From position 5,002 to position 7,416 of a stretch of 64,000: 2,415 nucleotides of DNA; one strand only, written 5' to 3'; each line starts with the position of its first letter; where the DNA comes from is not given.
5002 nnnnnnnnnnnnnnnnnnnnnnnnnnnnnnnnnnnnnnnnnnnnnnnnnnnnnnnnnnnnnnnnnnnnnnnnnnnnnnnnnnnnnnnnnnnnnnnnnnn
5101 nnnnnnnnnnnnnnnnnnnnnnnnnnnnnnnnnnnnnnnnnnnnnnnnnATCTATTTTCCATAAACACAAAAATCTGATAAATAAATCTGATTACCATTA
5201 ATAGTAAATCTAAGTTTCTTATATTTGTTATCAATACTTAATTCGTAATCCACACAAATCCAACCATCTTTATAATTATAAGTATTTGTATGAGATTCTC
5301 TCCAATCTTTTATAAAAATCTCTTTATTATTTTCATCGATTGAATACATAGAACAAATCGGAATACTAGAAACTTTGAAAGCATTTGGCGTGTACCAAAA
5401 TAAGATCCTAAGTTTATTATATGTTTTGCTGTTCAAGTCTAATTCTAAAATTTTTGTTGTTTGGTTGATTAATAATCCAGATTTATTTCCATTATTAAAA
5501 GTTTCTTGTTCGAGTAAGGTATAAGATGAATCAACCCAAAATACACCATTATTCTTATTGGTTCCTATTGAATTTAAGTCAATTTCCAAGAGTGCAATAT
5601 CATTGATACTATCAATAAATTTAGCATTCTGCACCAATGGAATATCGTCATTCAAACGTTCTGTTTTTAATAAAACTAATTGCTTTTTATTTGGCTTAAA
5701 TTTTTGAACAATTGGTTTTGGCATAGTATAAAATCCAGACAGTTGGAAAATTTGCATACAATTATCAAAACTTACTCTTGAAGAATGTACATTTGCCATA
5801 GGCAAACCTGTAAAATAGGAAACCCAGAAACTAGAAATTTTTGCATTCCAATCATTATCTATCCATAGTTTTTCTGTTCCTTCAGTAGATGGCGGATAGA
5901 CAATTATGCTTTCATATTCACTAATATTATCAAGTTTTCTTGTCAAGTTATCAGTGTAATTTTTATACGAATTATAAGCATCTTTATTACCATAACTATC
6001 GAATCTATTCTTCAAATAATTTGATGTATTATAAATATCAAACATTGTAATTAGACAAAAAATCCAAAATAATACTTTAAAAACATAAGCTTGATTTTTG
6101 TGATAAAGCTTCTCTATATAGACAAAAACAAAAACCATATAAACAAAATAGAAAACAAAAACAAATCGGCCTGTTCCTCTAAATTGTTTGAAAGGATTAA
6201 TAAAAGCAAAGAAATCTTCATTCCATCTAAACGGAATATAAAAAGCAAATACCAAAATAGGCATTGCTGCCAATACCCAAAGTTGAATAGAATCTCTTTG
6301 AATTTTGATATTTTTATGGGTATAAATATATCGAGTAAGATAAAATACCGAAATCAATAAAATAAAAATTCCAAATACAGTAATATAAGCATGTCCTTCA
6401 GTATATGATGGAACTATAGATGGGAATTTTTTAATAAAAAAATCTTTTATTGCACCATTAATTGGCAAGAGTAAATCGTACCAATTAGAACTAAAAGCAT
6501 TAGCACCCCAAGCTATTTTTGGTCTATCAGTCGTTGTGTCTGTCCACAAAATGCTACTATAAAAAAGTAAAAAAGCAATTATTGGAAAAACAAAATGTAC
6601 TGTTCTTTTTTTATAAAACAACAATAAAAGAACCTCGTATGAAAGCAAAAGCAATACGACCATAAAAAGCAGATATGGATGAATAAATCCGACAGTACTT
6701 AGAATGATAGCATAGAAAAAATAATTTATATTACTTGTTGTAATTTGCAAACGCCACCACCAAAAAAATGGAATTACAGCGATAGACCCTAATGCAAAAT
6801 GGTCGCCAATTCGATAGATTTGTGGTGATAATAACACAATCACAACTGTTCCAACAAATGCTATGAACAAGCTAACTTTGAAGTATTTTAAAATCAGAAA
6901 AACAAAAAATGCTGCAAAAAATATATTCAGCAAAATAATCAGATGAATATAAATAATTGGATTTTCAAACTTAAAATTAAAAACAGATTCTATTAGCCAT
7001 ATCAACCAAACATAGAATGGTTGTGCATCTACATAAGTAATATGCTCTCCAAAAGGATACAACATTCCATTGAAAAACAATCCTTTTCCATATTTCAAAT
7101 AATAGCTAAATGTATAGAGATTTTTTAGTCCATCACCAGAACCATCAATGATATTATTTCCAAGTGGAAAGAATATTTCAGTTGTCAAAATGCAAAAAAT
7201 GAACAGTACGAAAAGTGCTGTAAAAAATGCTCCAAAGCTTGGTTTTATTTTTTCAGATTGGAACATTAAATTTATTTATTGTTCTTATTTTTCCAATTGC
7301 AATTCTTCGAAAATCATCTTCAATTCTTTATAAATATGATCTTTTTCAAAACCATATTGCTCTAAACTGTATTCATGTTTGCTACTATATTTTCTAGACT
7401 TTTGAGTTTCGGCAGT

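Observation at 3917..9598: mtgA-linked envelope cluster with a membrane-anchored sulfotransferase and two large GT-C-like polytopic proteins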

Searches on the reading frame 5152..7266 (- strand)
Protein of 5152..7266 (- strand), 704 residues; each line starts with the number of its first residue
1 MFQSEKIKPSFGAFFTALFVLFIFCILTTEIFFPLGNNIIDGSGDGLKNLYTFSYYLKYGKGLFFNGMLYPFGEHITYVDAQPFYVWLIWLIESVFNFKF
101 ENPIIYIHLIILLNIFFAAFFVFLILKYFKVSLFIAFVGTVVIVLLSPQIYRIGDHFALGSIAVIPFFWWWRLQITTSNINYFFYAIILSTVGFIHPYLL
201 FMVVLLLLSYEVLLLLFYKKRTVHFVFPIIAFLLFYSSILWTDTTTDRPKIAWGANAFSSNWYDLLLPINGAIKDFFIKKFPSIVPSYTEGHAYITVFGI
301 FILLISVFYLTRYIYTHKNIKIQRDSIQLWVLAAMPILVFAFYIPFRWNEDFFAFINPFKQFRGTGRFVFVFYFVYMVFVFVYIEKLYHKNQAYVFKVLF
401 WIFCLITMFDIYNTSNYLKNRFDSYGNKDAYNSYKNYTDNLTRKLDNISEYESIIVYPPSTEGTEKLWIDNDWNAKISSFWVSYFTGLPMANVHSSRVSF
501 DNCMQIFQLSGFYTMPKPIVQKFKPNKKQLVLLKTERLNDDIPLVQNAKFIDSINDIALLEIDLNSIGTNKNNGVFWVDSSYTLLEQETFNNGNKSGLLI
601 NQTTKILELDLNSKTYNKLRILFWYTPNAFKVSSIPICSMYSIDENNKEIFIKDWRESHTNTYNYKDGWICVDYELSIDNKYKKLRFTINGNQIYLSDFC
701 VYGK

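Call 3: search_protein_families(library=pfam, proteins=[window:5152-7266:-], max_evalue=0.1)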
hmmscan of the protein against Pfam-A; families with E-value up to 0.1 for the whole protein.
window:5152-7266:- (704 aa): 0 families

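Call 4: search_protein_families(library=ncbifam, proteins=[window:5152-7266:-], max_evalue=0.1)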
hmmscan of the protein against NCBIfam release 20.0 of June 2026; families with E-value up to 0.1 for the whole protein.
window:5152-7266:- (704 aa): 0 families

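Call 5: find_homologous_proteins(query=window:5152-7266:-)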
Query window:5152-7266:- (704 aa): 72 proteins with E <= 0.001 among 8000 candidates.
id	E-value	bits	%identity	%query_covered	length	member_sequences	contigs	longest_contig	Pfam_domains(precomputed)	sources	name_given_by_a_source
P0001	0.0e+0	1599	100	100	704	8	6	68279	PF19830.5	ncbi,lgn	-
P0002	0.0e+0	1286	80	98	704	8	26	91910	PF19830.5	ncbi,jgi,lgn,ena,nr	ncbi:MAG TPA: hypothetical protein PLC61_00650 [Chitinophagales bacterium]|nr:hypothetical protein [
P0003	1.4e-289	981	61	99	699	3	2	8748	PF19830.5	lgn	-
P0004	2.8e-272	923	59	98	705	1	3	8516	PF19830.5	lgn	-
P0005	8.0e-266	902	59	97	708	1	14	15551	PF19830.5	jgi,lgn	jgi:hypothetical protein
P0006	3.8e-217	741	50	98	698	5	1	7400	PF19830.5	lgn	-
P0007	1.3e-205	703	48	98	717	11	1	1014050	PF19830.5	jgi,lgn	jgi:hypothetical protein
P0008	2.7e-201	689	48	99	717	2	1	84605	PF19830.5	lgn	-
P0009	7.9e-200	684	46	98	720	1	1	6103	PF19830.5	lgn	-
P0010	6.6e-199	681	46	100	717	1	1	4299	PF19830.5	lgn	-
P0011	2.3e-198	679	46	98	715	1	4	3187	PF19830.5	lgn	-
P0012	1.0e-197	677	45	99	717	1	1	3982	PF19830.5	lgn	-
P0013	1.0e-196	674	45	98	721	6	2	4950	PF19830.5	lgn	-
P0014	9.5e-194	664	43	99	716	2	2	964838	PF19830.5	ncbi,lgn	-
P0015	7.0e-191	654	44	100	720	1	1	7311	PF19830.5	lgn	-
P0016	7.9e-188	644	44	96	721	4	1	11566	PF19830.5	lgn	-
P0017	1.1e-181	624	43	99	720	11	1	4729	PF19830.5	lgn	-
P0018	8.0e-172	591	44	99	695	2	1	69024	PF19830.5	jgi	jgi:hypothetical protein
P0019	6.2e-64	235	29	95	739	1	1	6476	PF19830.5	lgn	-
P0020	1.6e-60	223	26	93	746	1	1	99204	PF19830.5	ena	-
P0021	3.3e-60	222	27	95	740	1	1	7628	PF19830.5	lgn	-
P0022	1.9e-56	210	30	74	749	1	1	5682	PF19830.5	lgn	-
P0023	2.2e-56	210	25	95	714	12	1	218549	PF19830.5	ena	-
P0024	9.2e-55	204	27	98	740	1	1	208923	PF19830.5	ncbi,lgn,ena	-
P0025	9.4e-51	191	25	94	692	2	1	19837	PF19830.5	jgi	jgi:hypothetical protein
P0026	4.7e-50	189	27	82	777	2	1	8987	PF19830.5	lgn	-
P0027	9.2e-49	185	24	96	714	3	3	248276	PF19830.5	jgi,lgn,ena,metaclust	metaclust:\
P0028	1.0e-48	184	26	76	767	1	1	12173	PF19830.5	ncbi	ncbi:MAG: hypothetical protein AAFQ68_01715 [Bacteroidota bacterium]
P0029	1.4e-48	184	26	76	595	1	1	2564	PF19830.5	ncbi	ncbi:MAG: hypothetical protein AAFP02_04060, partial [Bacteroidota bacterium]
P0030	9.9e-48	181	24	80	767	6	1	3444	PF19830.5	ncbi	-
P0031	1.4e-43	167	27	78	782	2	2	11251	PF19830.5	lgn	-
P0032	1.6e-42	164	27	78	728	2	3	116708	PF19830.5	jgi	-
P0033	2.2e-42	164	28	77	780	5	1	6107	PF19830.5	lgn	-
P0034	1.0e-41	161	26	74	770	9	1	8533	PF19830.5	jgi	jgi:hypothetical protein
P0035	1.1e-41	161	29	76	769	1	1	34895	PF19830.5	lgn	-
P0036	1.1e-40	158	29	74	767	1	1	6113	PF19830.5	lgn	-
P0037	1.9e-40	157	24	94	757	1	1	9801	PF19830.5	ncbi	-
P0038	2.0e-38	150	27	72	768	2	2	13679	PF19830.5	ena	-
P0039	6.0e-37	146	25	78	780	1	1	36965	PF19830.5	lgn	-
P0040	9.5e-37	145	26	73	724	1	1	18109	PF19830.5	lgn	-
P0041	1.4e-35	141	26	94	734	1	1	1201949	PF19830.5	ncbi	-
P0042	1.6e-32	131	26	74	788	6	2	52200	PF19830.5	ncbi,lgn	-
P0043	2.3e-32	130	26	97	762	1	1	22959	PF19830.5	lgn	-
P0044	3.6e-32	130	26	73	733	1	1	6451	PF19830.5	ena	-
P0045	7.5e-32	129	26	85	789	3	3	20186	PF19830.5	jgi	-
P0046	1.8e-31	127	25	78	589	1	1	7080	PF19830.5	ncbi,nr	ncbi:MAG: hypothetical protein EOP06_02445 [Proteobacteria bacterium]|nr:MAG: hypothetical protein E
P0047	2.4e-31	127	25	94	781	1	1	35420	PF19830.5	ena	-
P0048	3.2e-31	127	27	72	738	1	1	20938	PF19830.5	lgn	-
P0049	1.8e-30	124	26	73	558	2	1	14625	PF19830.5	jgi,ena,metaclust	metaclust:\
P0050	2.2e-30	124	26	78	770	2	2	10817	PF19830.5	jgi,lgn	-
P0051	2.3e-30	124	26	76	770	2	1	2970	PF19830.5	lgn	-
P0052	7.8e-30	122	27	72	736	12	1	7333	PF19830.5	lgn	-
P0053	3.9e-29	120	27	76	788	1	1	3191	PF19830.5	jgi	jgi:hypothetical protein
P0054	1.6e-28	118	27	74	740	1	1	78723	PF19830.5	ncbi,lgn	-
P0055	2.4e-28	117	24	72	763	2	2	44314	PF19830.5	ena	-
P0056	5.2e-28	116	27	76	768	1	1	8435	PF19830.5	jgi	jgi:hypothetical protein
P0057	7.7e-28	115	27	73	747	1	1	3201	PF19830.5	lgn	-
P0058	2.9e-27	113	23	76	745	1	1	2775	PF19830.5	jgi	jgi:hypothetical protein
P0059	1.5e-26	111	24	84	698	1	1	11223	PF19830.5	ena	-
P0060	1.8e-26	111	25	82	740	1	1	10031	PF19830.5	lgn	-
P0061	2.0e-26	111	24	78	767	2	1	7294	PF19830.5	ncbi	-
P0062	2.9e-26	110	25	92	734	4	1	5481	PF19830.5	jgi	-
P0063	3.5e-26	110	24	70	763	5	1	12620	PF19830.5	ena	-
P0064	3.9e-24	103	25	80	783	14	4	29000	PF19830.5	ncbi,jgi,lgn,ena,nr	ncbi:MAG TPA: hypothetical protein PKZ43_04010 [Bacteroidales bacterium]|nr:hypothetical protein [Ba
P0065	5.0e-23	100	26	65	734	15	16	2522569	PF19830.5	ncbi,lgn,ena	-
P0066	1.0e-22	98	25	75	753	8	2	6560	PF19830.5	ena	-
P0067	4.2e-18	83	24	91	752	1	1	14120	PF19830.5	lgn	-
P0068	1.3e-11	62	27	55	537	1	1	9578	PF19830.5,PF25853.1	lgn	-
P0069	4.8e-8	50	25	52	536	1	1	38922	PF19830.5,PF25853.1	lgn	-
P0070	2.5e-6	44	30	33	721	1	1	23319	-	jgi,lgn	jgi:hypothetical protein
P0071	2.9e-5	41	25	59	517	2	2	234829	PF19830.5,PF25853.1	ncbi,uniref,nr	ncbi:hypothetical protein ETU08_04620 [Apibacter muscae]|uniref:Glycosyltransferase RgtA/B/C/D-like 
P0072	5.1e-4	37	21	70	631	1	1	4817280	PF19830.5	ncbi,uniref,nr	ncbi:hypothetical protein [Hymenobacter weizhouensis]|uniref:hypothetical protein n=1 Tax=Hymenobact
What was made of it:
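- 5152..7266 (-): TM704: a 704-aa GT-C glycosyltransferase that is a remote member of DUF6311. The membrane module spans about residues 1-445. A periplasmic alpha/beta domain and a CBM-like jelly-roll domain span about residues 450-704. Precomputed PF19830 is listed for all homologues but one weak hit (P0070) (call 5).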

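Call 13: find_related_loci(query=A3, collection=genome_contigs, flank=10000)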
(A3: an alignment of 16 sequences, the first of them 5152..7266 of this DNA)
Query A3 (704 aa) in genome_contigs; peptide patterns used: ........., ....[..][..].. (x = any residue, [..] = any of these).
12 stretches matched a pattern; 7 encode a relative of the query (tblastn E <= 1e-3); 6 distinct loci.
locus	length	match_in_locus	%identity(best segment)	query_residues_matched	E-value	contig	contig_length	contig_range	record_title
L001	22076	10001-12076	80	13-704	0e+0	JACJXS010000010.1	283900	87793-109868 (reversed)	MAG: Chitinophagales bacterium isolate HK-STAS-BACT-18 HK-STAS-BACT-18_10, whole genome shotgun sequence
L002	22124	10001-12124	43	4-702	1e-180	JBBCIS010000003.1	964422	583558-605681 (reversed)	MAG: bacterium isolate MAG_CPA_04 P10A_000000016257, whole genome shotgun sequence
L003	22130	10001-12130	42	3-702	3e-172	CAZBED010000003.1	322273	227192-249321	MAG TPA_asm: uncultured Chitinophagales bacterium isolate SRP173033_co2_44 genome assembly, contig: NODE_6_length_322273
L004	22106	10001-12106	45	13-704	0e+0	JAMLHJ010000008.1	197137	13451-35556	MAG: Chitinophagales bacterium isolate ACE_NR_BACT7 ACE_NR_BACT7_8, whole genome shotgun sequence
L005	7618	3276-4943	29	43-559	4e-46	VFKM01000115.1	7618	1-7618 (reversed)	MAG: Flavobacteriales bacterium isolate Bin_61_26 c_000004527129, whole genome shotgun sequence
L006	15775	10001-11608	27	8-532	5e-36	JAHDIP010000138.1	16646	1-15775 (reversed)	MAG: Saprospiraceae bacterium isolate MAG-96 RZ_9873, whole genome shotgun sequence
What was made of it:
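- Tried and rejected: I repeated it with the 16 closest sequences (call 13).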

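Call 18: search_protein_families(library=pfam, alignment_id=A1, max_evalue=1)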
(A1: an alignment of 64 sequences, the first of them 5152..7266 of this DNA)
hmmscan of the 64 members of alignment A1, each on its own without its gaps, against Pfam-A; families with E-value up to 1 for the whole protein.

A. member 1, window:5152-7266:- (704 aa): 0 families

B. families by the number of members that match (of 64 scanned): 27 families (the first 25 are shown)
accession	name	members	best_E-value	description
PF19830.4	DUF6311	3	2e-43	Family of unknown function (DUF6311)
PF10131.15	PTPS_related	2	0.004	6-pyruvoyl-tetrahydropterin synthase related domain; membrane protein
PF07044.18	DUF1329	2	0.027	Protein of unknown function (DUF1329)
PF13850.11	ERGIC_N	2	0.035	Endoplasmic Reticulum-Golgi Intermediate Compartment (ERGIC)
PF02018.23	CBM_4_9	2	0.036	Carbohydrate binding domain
PF07698.17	7TM-7TMR_HD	1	0.00051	7TM receptor with intracellular HD hydrolase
PF20176.3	DUF6541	1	0.0012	Family of unknown function (DUF6541)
PF12555.13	SteA-like_C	1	0.0034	SteA-like C-terminal domain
PF22035.1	Lpg0393_VPS9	1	0.0094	Lpg0393 VPS9-like domain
PF00629.30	MAM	1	0.044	MAM domain, meprin/A5/mu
PF11188.13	DUF2975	1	0.05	Protein of unknown function (DUF2975)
PF02163.28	Peptidase_M50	1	0.058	Peptidase family M50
PF01978.25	TrmB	1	0.058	Sugar-specific transcriptional regulator TrmB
PF18893.5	DUF5652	1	0.078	Family of unknown function (DUF5652)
PF14798.11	Ca_hom_mod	1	0.097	Calcium homeostasis modulator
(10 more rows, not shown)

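Call 20: find_encoding_contigs(protein=P0003, flank=8000, max_places=3)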
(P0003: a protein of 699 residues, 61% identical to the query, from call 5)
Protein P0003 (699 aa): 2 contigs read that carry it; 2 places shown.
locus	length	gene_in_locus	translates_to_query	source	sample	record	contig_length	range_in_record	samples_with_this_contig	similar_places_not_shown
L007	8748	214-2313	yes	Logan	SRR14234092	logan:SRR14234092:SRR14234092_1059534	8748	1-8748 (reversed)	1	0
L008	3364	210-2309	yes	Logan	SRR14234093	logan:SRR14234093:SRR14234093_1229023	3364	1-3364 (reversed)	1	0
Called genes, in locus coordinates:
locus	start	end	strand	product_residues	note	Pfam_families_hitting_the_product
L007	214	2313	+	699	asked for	PF19830:DUF6311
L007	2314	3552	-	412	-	-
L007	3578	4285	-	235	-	PF00535:Glycos_transf_2, PF10111:Glyco_tranf_2_2 (weak)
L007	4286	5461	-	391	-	PF01053:Cys_Met_Meta_PP, PF00266:Aminotran_5 (weak), PF06838:Met_gamma_lyase (weak)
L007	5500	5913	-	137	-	PF02566:OsmC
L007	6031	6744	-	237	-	PF13568:OMP_b-brl_2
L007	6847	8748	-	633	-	?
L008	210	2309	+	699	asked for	PF19830:DUF6311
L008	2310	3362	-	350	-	?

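Call 22: predict_structure(alignment_id=A1)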
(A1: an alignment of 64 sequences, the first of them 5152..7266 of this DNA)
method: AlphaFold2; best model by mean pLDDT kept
length: 704 residues; sequences in the alignment: 64
mean_pLDDT: 92.5   pTM: 0.92
mean pLDDT of the five models: 92.5, 92.3, 92.0, 92.0, 91.8
residues with pLDDT >= 90: 576; 70-90: 107; 50-70: 16; < 50: 5
segments of 3 or more residues with pLDDT < 50: 1-5
pLDDT, mean of each block of 10 residues (from residue 1): 59 98 97 95 91 97 95 95 97 95 96 98 98 98 97 89 98 88 95 96 96 89 85 95 91 88 95 95 90 97 96 91 94 97 87 71 91 98 96 90 97 95 94 97 96 96 88 94 98 93 95 92 96 96 94 97 90 75 94 75 95 90 89 89 96 83 90 92 96 94 95
secondary structure, 60 per line:
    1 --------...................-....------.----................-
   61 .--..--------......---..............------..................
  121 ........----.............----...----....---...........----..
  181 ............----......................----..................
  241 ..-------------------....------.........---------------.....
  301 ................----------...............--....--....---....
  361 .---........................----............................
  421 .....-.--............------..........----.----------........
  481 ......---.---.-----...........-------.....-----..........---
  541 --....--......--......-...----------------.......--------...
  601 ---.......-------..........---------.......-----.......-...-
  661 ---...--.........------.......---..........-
elements in order (helices of 4 or more, strands of 3 or more residues): H9-27 H29-32 H44-59 H76-79 H83-96 H103-128 H133-145 H157-160 H164-174 H179-192 H197-218 H223-242 H262-265 H272-280 H296-316 H327-341 H344-347 H350-353 H357-361 H365-388 H393-425 H430-441 E451-457 H473-486 H500-510 H518-522 E528-534 H543-546 E549-554 E557-562 E583-589 E598-600 E604-610 E618-627 E637-643 E649-655 E664-666 E669-677 E684-690 E694-703
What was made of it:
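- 5152..7266 (-): AF2 model: pLDDT 92.5, pTM 0.92 (call 22).
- On GT-C glycosyltransferase superfamily (TM704): AF2 pLDDT 92.5 (call 22).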

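Call 24: find_encoding_contigs(protein=P0005, flank=8000, max_places=3)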
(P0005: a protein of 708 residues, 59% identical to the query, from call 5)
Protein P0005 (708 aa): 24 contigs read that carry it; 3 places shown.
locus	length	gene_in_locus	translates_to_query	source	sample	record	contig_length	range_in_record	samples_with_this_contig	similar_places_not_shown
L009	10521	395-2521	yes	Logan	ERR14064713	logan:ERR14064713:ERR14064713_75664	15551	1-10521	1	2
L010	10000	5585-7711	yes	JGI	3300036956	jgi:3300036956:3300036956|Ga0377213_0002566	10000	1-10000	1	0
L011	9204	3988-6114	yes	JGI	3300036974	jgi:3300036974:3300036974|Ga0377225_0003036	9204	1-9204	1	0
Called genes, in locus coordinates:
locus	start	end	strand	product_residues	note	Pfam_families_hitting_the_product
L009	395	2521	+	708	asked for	PF19830:DUF6311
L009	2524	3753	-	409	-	-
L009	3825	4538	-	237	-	PF00535:Glycos_transf_2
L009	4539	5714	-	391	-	PF01053:Cys_Met_Meta_PP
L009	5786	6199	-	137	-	PF02566:OsmC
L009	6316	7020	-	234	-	PF13568:OMP_b-brl_2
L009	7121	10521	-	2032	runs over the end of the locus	PF07703:A2M_BRD (faint), PF01835:MG2, PF00207:A2M, PF17973:bMG10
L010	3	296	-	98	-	?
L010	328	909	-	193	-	PF00027:cNMP_binding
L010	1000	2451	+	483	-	PF00202:Aminotran_3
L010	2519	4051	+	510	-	PF00370:FGGY_N, PF02782:FGGY_C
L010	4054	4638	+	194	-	PF00596:Aldolase_II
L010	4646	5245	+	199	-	PF00596:Aldolase_II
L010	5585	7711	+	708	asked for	PF19830:DUF6311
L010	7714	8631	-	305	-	-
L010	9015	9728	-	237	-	PF00535:Glycos_transf_2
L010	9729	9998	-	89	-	?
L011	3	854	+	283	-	?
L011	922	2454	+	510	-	PF00370:FGGY_N, PF02782:FGGY_C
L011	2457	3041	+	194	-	PF00596:Aldolase_II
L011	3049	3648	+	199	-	PF00596:Aldolase_II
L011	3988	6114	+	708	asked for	PF19830:DUF6311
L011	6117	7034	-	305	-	-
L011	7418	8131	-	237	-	PF00535:Glycos_transf_2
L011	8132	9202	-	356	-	?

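Call 26: fold_search(model_id=the predicted structure, library=pdb)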
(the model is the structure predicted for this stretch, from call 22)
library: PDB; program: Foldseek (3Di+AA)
matches with E <= 10: 921; with E <= 0.001: 7
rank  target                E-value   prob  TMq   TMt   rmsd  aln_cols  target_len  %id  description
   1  8pn9_A                7.6e-06  1.00  0.40  0.43  11.7       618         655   12  Structure of human oligosaccharyltransferase OST-A complex bound to NGI-1 (released 2024-05-08)
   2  8b6l_I                7.9e-06  1.00  0.39  0.39  19.1       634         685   10  Subtomogram average of the human Sec61-TRAP-OSTA-translocon (released 2022-12-07)
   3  6s7t_A                8.3e-06  1.00  0.40  0.40  10.0       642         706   11  Cryo-EM structure of human oligosaccharyltransferase complex OST-B (released 2019-12-18)
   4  7e9s_A                1.1e-05  1.00  0.39  0.33  19.7       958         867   11  Archaeal oligosaccharyltransferase AglB from Archaeoglobus fulgidus in complex with an inhibitory peptide and a dolich (released 2021-09-08)
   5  6ezn_F                2.9e-05  1.00  0.44  0.47  12.2       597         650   12  Cryo-EM structure of the yeast oligosaccharyltransferase (OST) complex (released 2018-01-17)
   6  8if8_B                3.6e-04  1.00  0.42  0.46  11.5       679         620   11  Arabinosyltransferase AftA (released 2023-05-31)
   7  9s6t_A                6.5e-04  1.00  0.36  0.49   9.9       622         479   10  Ternary cryo-EM structure of chicken ALG12 with Dol25-PP-GlcNAc2Man7, Dol25-P-Man, and Fab (released 2026-03-18)
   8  6x0o                  1.1e-03  0.98  0.27  0.19  19.5       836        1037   10  Single-Particle Cryo-EM Structure of Arabinosyltransferase EmbB from Mycobacterium smegmatis (released 2020-06-10)
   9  9jsm_G                1.3e-03  1.00  0.14  0.19   9.0       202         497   13  Clostridium perfringens iota toxin pore Ib in prepore VI state (released 2025-05-14)
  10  9jsk_D                1.3e-03  1.00  0.13  0.17   9.3       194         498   12  Clostridium perfringens iota toxin pore Ib in prepore IV state (released 2025-05-14)
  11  4xup_C                1.4e-03  1.00  0.13  0.46   5.7       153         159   10  Structure of the N-terminal CBM22-1-CBM22-2 tandem domain from Paenibacillus barcinonensis Xyn10C (released 2015-06-03)
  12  4xup_E                1.4e-03  1.00  0.13  0.45   6.0       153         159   10  Structure of the N-terminal CBM22-1-CBM22-2 tandem domain from Paenibacillus barcinonensis Xyn10C (released 2015-06-03)
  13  9jsk_E                1.5e-03  1.00  0.11  0.15   8.2       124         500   10  Clostridium perfringens iota toxin pore Ib in prepore IV state (released 2025-05-14)
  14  9mdi_A                1.5e-03  1.00  0.13  0.17  10.2       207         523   11  Clostridioides difficile Transferase B Component Dimer (released 2025-07-16)
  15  8dcm_C                2.0e-03  1.00  0.13  0.14   9.2       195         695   11  Crystal structure of Clostridioides difficile binary toxin proCDTb lacking D4 in complex with BINTOXB/22 Fab (released 2023-04-05)
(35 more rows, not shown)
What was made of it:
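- On GT-C glycosyltransferase superfamily (TM704): Foldseek hits to STT3, AglB, AftA, ALG12 and EmbB at E 7.6e-6 to 1.1e-3, probability 0.98-1.0 (call 26).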

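Call 28: find_encoding_contigs(protein=P0007, flank=8000, max_places=1)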
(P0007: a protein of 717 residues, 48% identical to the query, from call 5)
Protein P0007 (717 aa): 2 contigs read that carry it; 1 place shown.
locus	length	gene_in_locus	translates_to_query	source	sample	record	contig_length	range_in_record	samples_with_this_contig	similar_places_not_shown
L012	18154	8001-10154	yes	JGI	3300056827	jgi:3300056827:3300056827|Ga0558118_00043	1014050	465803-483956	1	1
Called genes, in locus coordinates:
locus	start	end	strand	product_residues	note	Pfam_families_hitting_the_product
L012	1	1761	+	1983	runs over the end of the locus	PF18911:PKD_4, PF18911:PKD_4, PF00801:PKD, PF18911:PKD_4, PF00801:PKD (weak), PF18911:PKD_4, PF18911:PKD_4, PF13585:CHU_C, +3 more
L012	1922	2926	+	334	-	PF03951:Gln-synt_N, PF00120:Gln-synt_C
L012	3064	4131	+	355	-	PF03150:CCP_MauG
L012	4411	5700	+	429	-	PF00083:Sugar_tr, PF07690:MFS_1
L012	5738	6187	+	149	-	PF17761:DUF1016_N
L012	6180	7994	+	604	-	PF19830:DUF6311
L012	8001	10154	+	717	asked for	PF19830:DUF6311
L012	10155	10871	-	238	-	PF00535:Glycos_transf_2, PF10111:Glyco_tranf_2_2 (weak)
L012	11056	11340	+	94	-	PF06865:Ppnp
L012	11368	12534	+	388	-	PF22660:RS_preATP-grasp-like, PF01071:GARS_A (faint), PF02222:ATP-grasp, PF02655:ATP-grasp_3 (weak), PF02786:CPSase_L_D2, PF07478:Dala_Dala_lig_C, PF21244:PurT_C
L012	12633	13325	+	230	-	PF01027:Bax1-I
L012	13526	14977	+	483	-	PF01244:Peptidase_M19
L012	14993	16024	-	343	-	PF25594:GldB_lipo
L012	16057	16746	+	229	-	PF13568:OMP_b-brl_2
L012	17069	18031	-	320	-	PF05572:Peptidase_M43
